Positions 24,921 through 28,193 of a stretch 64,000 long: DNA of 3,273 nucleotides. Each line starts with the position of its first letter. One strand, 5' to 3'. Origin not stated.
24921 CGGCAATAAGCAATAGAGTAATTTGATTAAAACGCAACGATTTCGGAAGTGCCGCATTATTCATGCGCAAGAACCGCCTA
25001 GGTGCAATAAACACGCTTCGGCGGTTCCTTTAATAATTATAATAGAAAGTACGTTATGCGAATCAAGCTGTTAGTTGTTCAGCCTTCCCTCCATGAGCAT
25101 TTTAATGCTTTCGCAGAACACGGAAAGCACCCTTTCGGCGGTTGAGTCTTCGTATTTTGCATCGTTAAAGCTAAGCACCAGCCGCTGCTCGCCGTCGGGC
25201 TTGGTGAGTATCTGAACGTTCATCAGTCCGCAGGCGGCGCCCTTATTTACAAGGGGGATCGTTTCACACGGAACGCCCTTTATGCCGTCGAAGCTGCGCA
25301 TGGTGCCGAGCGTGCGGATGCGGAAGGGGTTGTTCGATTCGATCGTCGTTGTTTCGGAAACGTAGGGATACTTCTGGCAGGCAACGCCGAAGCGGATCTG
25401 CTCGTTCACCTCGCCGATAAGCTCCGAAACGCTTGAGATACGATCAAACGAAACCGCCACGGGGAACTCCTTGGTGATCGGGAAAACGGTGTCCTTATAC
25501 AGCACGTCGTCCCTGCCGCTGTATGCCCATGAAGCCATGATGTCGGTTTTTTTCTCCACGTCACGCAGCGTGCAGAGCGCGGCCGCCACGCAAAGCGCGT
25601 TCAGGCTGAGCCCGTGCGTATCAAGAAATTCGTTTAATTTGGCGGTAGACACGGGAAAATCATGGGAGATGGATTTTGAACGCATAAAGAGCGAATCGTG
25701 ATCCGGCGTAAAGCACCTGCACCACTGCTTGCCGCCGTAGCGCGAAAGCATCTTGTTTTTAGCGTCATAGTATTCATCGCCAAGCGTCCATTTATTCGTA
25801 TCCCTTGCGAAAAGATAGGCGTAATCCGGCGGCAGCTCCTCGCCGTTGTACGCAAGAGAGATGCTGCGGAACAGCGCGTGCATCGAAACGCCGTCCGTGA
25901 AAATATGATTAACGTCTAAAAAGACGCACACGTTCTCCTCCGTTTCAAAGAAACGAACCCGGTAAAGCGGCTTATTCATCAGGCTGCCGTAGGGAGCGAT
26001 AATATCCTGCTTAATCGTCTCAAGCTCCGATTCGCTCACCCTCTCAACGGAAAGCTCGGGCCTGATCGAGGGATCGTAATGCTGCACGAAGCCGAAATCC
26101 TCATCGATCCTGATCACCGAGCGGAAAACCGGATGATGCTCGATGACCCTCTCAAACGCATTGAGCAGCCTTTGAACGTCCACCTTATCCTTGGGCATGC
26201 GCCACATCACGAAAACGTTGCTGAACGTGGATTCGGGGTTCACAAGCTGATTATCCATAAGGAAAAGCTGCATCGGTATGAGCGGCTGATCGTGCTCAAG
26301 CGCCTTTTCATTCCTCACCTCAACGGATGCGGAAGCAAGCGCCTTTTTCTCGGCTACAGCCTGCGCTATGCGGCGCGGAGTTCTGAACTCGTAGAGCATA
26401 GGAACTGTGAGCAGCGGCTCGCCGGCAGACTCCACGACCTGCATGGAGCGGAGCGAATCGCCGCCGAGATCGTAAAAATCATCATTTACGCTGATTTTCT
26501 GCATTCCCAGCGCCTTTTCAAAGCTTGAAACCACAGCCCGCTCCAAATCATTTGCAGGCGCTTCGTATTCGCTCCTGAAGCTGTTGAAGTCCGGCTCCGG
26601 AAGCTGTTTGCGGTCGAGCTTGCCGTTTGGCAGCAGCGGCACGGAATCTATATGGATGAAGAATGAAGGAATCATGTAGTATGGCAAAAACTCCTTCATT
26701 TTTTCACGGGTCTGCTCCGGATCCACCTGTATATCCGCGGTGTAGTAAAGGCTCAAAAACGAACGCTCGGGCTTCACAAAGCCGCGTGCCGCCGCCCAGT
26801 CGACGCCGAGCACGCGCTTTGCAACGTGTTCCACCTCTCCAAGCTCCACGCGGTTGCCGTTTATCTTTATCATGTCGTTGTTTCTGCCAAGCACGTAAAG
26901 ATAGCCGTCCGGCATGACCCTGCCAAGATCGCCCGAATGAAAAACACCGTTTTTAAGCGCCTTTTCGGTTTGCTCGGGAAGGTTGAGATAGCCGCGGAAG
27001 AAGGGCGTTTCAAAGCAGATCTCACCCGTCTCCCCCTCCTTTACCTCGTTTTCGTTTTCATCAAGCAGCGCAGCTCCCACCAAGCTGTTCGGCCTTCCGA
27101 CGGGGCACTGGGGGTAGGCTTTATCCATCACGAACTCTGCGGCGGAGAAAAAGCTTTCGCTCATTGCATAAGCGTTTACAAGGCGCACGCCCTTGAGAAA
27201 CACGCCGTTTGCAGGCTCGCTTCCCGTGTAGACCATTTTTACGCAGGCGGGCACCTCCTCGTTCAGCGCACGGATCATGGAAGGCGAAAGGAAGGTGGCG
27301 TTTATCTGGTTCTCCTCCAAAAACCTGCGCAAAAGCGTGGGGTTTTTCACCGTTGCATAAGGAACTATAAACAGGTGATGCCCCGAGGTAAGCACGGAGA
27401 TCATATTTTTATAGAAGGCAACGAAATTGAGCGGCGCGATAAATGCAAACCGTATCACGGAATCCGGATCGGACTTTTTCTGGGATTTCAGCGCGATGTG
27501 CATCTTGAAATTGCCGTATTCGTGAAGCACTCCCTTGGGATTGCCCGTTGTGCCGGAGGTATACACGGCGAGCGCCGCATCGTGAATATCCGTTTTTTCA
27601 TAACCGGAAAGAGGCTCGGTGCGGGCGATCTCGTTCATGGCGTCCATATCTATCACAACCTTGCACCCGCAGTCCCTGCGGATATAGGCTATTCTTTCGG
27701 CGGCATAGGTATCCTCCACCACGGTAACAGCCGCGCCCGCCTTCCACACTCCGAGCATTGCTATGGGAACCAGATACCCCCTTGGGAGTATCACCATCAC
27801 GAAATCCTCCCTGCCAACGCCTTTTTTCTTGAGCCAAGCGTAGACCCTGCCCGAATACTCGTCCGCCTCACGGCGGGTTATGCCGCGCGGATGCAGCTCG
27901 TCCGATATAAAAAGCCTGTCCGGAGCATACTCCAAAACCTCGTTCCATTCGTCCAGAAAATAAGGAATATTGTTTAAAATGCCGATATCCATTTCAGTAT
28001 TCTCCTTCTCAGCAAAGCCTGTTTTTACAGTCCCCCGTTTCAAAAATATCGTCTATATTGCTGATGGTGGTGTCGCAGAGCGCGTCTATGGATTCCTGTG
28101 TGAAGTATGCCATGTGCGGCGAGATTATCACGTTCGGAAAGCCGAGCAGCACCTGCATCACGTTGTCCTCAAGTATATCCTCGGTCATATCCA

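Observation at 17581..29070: Glycan locus couples a dTDP-amino-dideoxyhexose pathway to a free-standing A-T-C NRPS-like enzyme and a D-2-hydroxyacid dehydrogenase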

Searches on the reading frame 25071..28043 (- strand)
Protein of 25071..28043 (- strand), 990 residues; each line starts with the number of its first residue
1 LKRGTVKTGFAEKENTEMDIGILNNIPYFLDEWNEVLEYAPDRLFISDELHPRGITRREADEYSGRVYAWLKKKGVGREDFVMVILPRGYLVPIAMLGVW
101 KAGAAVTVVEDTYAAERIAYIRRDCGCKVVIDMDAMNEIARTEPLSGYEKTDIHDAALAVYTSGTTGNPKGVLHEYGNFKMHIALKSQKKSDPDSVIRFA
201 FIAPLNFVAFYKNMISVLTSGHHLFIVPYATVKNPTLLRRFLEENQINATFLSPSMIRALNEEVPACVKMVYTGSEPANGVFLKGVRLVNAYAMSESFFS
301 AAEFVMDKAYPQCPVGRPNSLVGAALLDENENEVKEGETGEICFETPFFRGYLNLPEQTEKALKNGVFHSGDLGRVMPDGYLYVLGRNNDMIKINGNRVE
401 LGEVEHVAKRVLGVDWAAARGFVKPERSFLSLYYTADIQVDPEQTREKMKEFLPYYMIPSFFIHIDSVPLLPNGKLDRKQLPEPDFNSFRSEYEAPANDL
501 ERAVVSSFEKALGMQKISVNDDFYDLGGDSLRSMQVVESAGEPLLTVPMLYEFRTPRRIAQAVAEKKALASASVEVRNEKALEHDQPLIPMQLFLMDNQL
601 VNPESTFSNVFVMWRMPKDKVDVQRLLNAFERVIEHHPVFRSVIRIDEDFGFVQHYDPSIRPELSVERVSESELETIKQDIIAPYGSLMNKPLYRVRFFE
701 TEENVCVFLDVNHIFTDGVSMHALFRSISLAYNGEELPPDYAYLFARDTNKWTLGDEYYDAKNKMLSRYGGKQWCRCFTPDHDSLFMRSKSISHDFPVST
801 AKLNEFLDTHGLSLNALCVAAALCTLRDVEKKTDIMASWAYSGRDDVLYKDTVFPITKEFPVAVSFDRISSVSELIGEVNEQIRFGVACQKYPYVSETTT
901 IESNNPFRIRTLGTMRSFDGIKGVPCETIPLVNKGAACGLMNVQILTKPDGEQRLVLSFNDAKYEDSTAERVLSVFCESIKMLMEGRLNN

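Call 3: search_protein_families(library=pfam, proteins=[window:25071-28043:-])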
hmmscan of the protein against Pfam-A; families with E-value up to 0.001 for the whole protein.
window:25071-28043:- (990 aa): 3 families
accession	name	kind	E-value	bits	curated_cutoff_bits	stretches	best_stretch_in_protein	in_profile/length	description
PF00501.34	AMP-binding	-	9.7e-49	166.6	29.9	1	40-353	8-384/384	AMP-binding enzyme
PF00668.25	Condensation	-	6.4e-26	91.5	30.6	1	583-894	2-331/456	Condensation domain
PF00550.31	PP-binding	-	4.6e-07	30.4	20.8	1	503-563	2-67/67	Phosphopantetheine attachment site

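Call 11: search_protein_families(library=ncbifam, proteins=[window:25071-27992:-], max_evalue=0.001)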
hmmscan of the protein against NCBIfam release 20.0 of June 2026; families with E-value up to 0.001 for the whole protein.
window:25071-27992:- (973 aa): 96 families (the best 25 are shown)
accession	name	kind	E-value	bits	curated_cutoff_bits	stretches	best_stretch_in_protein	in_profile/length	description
NF047350.1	aureusi_NRPS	equivalog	2.1e-79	267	2500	1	38-722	439-1145/2373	aureusimine non-ribosomal peptide synthetase AusA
NF004282.0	PRK05691.1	subfamily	6.1e-69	231.6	4090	2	139-716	2335-2937/4334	non-ribosomal peptide synthase/polyketide synthase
TIGR01733.1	AA-adenyl-dom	subfamily_domain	3.8e-62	210.4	317.4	1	41-401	3-408/409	amino acid adenylation domain-containing protein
NF041803.1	NRPS_SolG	exception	8.3e-50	169.3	2200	2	135-524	708-1131/1163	solanimycin non-ribosomal peptide synthetase SolG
NF004837.0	PRK06187.1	subfamily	3.9e-47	160.7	476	2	129-466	162-520/531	long-chain-fatty-acid--CoA ligase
NF038078.1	NRPS_MxcG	equivalog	9.6e-47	159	2300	1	34-557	478-1052/1442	myxochelin non-ribosomal peptide synthetase MxcG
NF003417.0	PRK04813.1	subfamily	1e-38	133.2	476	1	37-465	28-500/505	D-alanine--poly(phosphoribitol) ligase subunit DltA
NF052269.1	Staph_lig_FadD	equivalog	4.6e-35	120.9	650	1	101-464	113-489/499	long-chain-fatty-acid--CoA ligase FadD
TIGR01734.1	D-ala-DACP-lig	equivalog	9.7e-35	120.1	559.85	1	39-465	27-499/504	D-alanine--poly(phosphoribitol) ligase subunit DltA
NF007605.2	PRK10252.1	equivalog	9.8e-35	119.4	2400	1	52-519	494-1011/1292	enterobactin non-ribosomal peptide synthetase EntF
NF005857.1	PRK07786.1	exception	3.1e-33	115.1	733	1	138-392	167-434/513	fatty-acid--CoA ligase FadD5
NF004822.0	PRK06178.1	equivalog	3.4e-32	111.8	782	2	315-465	411-564/571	acyl-CoA synthetase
NF004838.1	PRK06188.1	equivalog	6.3e-32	110.6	875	1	113-392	149-437/524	fatty-acid--CoA ligase FadD8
NF006182.0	PRK08316.1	subfamily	1.8e-31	109.2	663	1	132-464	166-513/523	fatty acyl-CoA synthetase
TIGR03098.1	ligase_PEP_1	hypoth_equivalog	1.6e-30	106.1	592.35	2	137-464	163-514/517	acyl-CoA ligase (AMP-forming), exosortase A system-associated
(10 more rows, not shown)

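Call 14: find_homologous_proteins(query=window:25071-27992:-, max_evalue=1e-10)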
Query window:25071-27992:- (973 aa): 3228 proteins with E <= 1e-10 among 8000 candidates; the best 120 are listed.
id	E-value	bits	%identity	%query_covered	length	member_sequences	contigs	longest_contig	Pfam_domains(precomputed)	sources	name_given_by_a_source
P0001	0.0e+0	2247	100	100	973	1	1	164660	PF00668.26,PF00550.32,PF00501.35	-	-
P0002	0.0e+0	1491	66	99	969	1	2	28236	PF00668.26,PF00550.32,PF00501.35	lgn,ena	-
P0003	0.0e+0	1397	61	99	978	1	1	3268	PF00668.26,PF00550.32,PF00501.35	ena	-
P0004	0.0e+0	1394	61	99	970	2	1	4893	PF00668.26,PF00550.32,PF00501.35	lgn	-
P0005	0.0e+0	1383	61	99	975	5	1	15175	PF00668.26,PF00501.35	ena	-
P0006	0.0e+0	1381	60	99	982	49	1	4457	PF00668.26,PF00501.35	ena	-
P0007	0.0e+0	1322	58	98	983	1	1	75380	PF00668.26,PF00501.35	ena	-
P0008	0.0e+0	1236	55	100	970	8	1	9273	PF00668.26,PF00550.32,PF00501.35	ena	-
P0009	0.0e+0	1076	59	78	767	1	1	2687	PF00668.26,PF00501.35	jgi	-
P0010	7.7e-276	936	45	98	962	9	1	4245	PF00668.26,PF00550.32,PF00501.35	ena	-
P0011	8.8e-275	933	45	98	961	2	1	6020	PF00668.26,PF00550.32,PF00501.35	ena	-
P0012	4.1e-274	930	44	99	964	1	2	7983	PF00668.26,PF00550.32,PF00501.35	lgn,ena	-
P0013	1.2e-272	925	44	98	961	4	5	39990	PF00668.26,PF00550.32,PF00501.35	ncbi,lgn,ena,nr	ncbi:MAG: AMP-binding protein [Parasporobacterium sp.]|nr:AMP-binding protein [Parasporobacterium sp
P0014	1.3e-271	922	46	96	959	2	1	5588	PF00668.26,PF00550.32,PF00501.35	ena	-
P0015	2.7e-270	918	45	98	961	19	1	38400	PF00668.26,PF00550.32,PF00501.35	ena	-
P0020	1.1e-261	889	44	99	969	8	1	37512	PF00668.26,PF00550.32,PF00501.35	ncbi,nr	ncbi:MAG: AMP-binding protein [Clostridia bacterium]|nr:AMP-binding protein [Clostridia bacterium]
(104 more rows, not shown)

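Call 16: find_encoding_contigs(protein=P0002, flank=10000, max_places=2)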
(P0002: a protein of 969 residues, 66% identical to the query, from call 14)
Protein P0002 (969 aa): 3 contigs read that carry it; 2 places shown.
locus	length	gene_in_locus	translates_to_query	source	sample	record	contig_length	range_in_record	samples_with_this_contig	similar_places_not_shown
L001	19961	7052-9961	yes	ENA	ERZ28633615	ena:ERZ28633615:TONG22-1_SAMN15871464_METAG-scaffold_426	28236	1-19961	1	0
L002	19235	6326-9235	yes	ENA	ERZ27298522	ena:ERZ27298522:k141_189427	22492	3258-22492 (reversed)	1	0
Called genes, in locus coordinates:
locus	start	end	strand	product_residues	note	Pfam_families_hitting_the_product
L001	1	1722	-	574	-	?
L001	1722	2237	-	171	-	PF13183:Fer4_8 (faint), PF13534:Fer4_17 (faint), PF12797:Fer4_2 (faint), PF00037:Fer4 (weak), PF13237:Fer4_10 (weak), PF14697:Fer4_21 (weak), PF12838:Fer4_7, PF13187:Fer4_9 (weak), +1 more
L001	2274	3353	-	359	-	PF00374:NiFeSe_Hases, PF00346:Complex1_49kDa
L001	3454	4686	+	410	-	PF01740:STAS, PF13466:STAS_2 (faint), PF01636:APH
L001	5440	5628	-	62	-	-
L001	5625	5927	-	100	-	PF16983:MFS_MOT1 (weak), PF00916:Sulfate_transp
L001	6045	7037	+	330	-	PF00389:2-Hacid_dh, PF02826:2-Hacid_dh_C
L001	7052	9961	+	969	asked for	PF00501:AMP-binding, PF00550:PP-binding (weak), PF00668:Condensation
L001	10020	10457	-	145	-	PF12870:DUF4878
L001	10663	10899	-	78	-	PF01381:HTH_3, PF13443:HTH_26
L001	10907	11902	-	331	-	-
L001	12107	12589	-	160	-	PF19700:DUF6198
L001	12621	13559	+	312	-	-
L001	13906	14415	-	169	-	PF12844:HTH_19 (weak), PF13560:HTH_31, PF01381:HTH_3, PF20432:Xre-like-HTH (faint), PF01381:HTH_3 (weak)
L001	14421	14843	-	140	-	PF04542:Sigma70_r2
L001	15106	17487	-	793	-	PF07675:Cleaved_Adhesin, PF00404:Dockerin_1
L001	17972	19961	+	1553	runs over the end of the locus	-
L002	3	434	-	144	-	?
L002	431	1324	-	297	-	PF02195:ParB_N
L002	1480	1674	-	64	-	-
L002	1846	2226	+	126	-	-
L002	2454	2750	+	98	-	PF01740:STAS, PF13466:STAS_2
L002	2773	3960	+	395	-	PF01740:STAS, PF13466:STAS_2, PF01636:APH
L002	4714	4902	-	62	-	-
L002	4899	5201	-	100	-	PF16983:MFS_MOT1 (weak), PF00916:Sulfate_transp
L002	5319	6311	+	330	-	PF00389:2-Hacid_dh, PF02826:2-Hacid_dh_C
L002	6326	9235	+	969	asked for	PF00501:AMP-binding, PF00550:PP-binding (weak), PF00668:Condensation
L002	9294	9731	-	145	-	PF12870:DUF4878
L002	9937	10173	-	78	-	PF01381:HTH_3, PF13443:HTH_26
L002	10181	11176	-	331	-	-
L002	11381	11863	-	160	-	PF19700:DUF6198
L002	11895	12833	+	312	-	-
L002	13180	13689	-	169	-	PF12844:HTH_19 (weak), PF13560:HTH_31, PF01381:HTH_3, PF20432:Xre-like-HTH (faint), PF01381:HTH_3 (weak)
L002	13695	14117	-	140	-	PF04542:Sigma70_r2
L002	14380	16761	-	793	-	PF07675:Cleaved_Adhesin, PF00404:Dockerin_1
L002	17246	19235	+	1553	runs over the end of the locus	-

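Call 17: find_encoding_contigs(protein=P0007, flank=10000, max_places=2)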
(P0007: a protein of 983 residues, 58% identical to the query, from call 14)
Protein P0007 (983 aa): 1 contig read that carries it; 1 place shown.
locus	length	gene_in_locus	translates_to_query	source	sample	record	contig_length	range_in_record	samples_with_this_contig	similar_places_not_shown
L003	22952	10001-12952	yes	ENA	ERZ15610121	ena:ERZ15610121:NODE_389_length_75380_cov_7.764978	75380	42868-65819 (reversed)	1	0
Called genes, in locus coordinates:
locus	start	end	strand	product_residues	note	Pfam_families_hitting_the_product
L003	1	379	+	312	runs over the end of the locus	PF00535:Glycos_transf_2, PF10111:Glyco_tranf_2_2 (weak), PF13641:Glyco_tranf_2_3 (weak)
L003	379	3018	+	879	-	PF09586:YfhO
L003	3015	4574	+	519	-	PF02368:Big_2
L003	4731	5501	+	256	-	PF00318:Ribosomal_S2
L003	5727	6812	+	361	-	PF00889:EF_TS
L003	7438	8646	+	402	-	PF13173:AAA_14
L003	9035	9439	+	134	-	PF09983:JetD_C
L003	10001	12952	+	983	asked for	PF00501:AMP-binding, PF00668:Condensation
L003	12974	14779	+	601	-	PF01554:MatE, PF13581:HATPase_c_2 (weak)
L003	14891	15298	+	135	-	-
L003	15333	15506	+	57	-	-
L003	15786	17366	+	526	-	PF09820:AAA-ATPase_like, PF08011:PDDEXK_9 (weak)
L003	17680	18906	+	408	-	PF25309:ELLD (faint), PF00041:fn3, PF21605:CRLF2-like_D2 (weak)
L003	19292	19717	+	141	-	PF00011:HSP20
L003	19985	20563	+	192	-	PF03729:DUF308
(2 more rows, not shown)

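Call 19: find_related_loci(query=A1, collection=genome_contigs, flank=10000)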
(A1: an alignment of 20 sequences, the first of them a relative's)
Query A1 (973 aa) in genome_contigs; peptide patterns used: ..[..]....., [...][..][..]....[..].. (x = any residue, [..] = any of these).
600 stretches matched a pattern (row limit reached: there are more); 591 encode a relative of the query (tblastn E <= 1e-3); the best 80 are kept; 80 distinct loci.
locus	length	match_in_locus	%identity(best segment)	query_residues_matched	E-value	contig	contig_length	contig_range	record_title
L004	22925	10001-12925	39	1-969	0e+0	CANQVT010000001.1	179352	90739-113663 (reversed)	MAG: uncultured Lachnospiraceae bacterium isolate Lapin-014__bin33 genome assembly, contig: Lapin-014__NODE_15_length_17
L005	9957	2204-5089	38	9-968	0e+0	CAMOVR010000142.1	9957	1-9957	MAG: uncultured Clostridia bacterium isolate SRR873601_bin.59_metaWRAP_v1.3_MAG genome assembly, contig: NODE_21760_leng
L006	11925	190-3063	38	12-967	0e+0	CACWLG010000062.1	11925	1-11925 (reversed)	MAG: Ruminococcaceae bacterium isolate RUG10684 genome assembly, contig: RUG10684_asm_62, whole genome shotgun sequence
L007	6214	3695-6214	40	1-826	0e+0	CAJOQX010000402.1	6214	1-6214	Candidatus Riflebacteria bacterium isolate Rumen_Coassembly_mag_344 genome assembly, contig: k87_26465449, whole genome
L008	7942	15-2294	30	215-972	1e-104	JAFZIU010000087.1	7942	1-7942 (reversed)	MAG: Spirochaetia bacterium isolate RGIG7805 Water_buffalos_Reticulum-1__c546665, whole genome shotgun sequence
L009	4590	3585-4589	50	24-356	3e-98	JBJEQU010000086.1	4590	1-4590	MAG: Porcipelethomonas sp. isolate PUUB14_bin.064 NODE_22718_length_4590_cov_4.466152, whole genome shotgun sequence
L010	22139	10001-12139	28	38-721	1e-76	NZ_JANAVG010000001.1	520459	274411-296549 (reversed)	Rossellomorea sp. BNER NODE_1_length_520459_cov_244.537442, whole genome shotgun sequence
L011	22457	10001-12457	27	38-828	7e-77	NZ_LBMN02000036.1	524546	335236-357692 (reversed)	Bacillus paralicheniformis strain KJ-16 contig_6, whole genome shotgun sequence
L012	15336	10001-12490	28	38-827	9e-75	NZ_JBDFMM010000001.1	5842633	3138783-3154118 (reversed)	Paenibacillus sp. 1P03SA contig_1, whole genome shotgun sequence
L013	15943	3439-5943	26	36-827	3e-68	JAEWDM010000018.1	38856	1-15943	MAG: Bacillota bacterium isolate OH_PBB_98 k127_2001503, whole genome shotgun sequence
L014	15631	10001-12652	26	38-867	1e-67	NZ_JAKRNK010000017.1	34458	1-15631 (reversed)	Paenibacillus sp. ACRRX NODE_17_length_34458_cov_19.490608_pilon, whole genome shotgun sequence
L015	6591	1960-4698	26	38-891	3e-67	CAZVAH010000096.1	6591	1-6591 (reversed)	MAG TPA_asm: uncultured Bacteriovoracaceae bacterium isolate SRP068000_co4_477 genome assembly, contig: NODE_22127_lengt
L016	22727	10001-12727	25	33-877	4e-65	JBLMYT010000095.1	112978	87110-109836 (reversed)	MAG: Candidatus Omnitrophota bacterium isolate MAG222 PRJNA951521_bin77_renamed_94, whole genome shotgun sequence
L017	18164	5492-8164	25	38-867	2e-66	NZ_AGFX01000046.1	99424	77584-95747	Paenibacillus peoriae KCTC 3763 Contig55, whole genome shotgun sequence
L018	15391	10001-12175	28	38-717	2e-64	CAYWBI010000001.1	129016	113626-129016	MAG TPA_asm: uncultured Calditrichaceae bacterium isolate SRP216583_co1_253 genome assembly, contig: NODE_36_length_1290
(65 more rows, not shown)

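Call 20: find_encoding_contigs(protein=P0005, flank=10000, max_places=2)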
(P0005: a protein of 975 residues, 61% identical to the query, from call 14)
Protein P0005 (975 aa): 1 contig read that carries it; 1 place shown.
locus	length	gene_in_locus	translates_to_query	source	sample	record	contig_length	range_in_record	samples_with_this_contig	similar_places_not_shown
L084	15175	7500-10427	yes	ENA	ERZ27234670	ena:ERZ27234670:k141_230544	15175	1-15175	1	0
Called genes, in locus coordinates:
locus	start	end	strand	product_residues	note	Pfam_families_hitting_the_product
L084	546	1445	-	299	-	PF00892:EamA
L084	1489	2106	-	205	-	PF04199:Cyclase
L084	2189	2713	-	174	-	PF14066:DUF4256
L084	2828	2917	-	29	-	-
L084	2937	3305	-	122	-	-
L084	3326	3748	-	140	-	PF00583:Acetyltransf_1, PF13673:Acetyltransf_10, PF13508:Acetyltransf_7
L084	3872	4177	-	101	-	PF13527:Acetyltransf_9 (weak)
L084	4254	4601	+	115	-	PF09966:DUF2200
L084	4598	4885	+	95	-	PF08922:DUF1905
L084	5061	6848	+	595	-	PF03572:Peptidase_S41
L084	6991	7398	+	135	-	-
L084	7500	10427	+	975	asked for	PF00501:AMP-binding, PF00668:Condensation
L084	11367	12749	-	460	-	PF13522:GATase_6, PF13537:GATase_7, PF00156:Pribosyltran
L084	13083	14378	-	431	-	PF13173:AAA_14, PF13635:DUF4143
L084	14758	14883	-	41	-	-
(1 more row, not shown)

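Call 21: find_encoding_contigs(protein=P0013, flank=10000, max_places=3)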
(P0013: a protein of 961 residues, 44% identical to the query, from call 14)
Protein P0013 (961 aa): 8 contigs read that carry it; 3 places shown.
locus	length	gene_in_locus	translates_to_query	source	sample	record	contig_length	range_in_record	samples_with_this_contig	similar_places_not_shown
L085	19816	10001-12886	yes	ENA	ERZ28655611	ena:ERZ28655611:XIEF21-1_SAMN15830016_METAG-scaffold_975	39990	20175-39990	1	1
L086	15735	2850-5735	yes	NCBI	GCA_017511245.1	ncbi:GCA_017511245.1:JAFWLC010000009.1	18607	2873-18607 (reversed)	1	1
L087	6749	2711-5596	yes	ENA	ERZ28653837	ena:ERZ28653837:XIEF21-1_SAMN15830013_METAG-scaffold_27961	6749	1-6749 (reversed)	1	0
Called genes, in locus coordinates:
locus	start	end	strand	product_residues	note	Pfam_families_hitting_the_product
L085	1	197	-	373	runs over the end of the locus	PF11288:DUF3089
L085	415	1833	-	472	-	PF06580:His_kinase, PF02518:HATPase_c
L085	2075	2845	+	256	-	PF00072:Response_reg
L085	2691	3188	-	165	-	-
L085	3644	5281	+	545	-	PF00135:COesterase, PF20434:BD-FAE, PF07859:Abhydrolase_3 (faint)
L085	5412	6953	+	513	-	PF00135:COesterase, PF20434:BD-FAE (faint), PF07859:Abhydrolase_3 (faint)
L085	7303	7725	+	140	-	PF04266:ASCH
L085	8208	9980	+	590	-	PF01554:MatE, PF13581:HATPase_c_2 (weak)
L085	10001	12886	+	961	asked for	PF00501:AMP-binding, PF00550:PP-binding, PF00668:Condensation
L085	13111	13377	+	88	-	-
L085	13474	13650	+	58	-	-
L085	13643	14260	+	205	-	PF02661:Fic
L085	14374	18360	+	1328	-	PF00082:Peptidase_S8, PF25210:Kelch_FKB95 (weak)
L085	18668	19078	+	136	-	PF05257:CHAP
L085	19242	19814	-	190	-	?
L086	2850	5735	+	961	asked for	PF00501:AMP-binding, PF00550:PP-binding, PF00668:Condensation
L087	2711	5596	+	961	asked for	PF00501:AMP-binding, PF00550:PP-binding, PF00668:Condensation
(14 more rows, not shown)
